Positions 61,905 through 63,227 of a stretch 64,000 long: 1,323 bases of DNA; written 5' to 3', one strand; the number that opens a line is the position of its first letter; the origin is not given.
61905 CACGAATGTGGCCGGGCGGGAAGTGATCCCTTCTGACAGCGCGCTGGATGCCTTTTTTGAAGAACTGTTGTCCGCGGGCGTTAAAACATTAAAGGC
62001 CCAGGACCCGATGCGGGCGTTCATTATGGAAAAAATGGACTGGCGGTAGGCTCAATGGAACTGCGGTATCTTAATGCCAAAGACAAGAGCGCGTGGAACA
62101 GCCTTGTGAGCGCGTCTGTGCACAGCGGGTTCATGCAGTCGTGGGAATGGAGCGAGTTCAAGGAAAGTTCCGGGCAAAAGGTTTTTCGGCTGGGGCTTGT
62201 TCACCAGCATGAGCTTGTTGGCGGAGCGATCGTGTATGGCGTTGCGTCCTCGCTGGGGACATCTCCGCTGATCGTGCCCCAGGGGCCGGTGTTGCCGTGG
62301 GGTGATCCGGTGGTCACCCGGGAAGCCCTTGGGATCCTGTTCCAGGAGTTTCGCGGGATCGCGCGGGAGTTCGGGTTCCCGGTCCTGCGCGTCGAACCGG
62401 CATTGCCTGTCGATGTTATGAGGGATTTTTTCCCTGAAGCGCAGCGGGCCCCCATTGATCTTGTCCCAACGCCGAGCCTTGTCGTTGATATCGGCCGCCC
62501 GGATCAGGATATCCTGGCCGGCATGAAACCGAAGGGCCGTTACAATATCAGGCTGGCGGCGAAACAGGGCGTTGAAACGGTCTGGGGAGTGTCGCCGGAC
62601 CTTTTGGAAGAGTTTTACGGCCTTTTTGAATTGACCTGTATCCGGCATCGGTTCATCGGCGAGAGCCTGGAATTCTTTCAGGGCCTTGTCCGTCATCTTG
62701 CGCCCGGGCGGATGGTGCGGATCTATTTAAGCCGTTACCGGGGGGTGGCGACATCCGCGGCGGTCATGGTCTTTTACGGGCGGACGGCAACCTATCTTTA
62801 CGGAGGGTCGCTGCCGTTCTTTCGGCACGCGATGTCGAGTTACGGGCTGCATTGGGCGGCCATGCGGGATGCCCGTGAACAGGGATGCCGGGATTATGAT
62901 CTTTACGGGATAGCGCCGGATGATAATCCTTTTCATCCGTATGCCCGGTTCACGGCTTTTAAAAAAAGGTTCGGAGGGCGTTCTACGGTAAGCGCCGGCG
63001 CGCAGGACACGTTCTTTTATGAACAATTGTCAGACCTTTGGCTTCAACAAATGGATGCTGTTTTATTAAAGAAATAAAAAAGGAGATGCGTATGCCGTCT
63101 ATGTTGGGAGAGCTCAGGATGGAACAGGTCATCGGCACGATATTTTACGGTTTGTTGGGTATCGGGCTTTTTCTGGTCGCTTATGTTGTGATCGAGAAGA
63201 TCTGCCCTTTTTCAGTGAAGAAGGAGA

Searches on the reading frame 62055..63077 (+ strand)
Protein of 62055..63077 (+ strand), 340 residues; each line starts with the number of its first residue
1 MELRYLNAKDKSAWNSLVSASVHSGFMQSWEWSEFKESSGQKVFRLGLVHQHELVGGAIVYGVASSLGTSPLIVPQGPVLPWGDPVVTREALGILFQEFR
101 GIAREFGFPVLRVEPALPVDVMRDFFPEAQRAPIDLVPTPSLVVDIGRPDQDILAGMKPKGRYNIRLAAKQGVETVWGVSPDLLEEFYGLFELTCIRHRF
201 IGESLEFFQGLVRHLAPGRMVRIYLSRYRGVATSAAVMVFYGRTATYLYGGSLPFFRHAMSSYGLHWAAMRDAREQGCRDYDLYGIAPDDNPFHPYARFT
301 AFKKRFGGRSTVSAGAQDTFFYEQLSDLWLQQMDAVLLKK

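Call 91: search_protein_families(library=pfam, proteins=[window:62055-63077:+], max_evalue=0.00001)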
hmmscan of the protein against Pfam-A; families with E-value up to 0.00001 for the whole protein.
window:62055-63077:+ (340 aa): 2 families
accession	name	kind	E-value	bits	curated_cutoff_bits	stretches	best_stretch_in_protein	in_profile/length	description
PF02388.22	FemAB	-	1.1e-28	100.7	24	1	231-309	306-381/406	FemAB family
PF13480.13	Acetyltransf_6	-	1.2e-12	48.6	22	1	162-286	8-137/143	Acetyltransferase (GNAT) domain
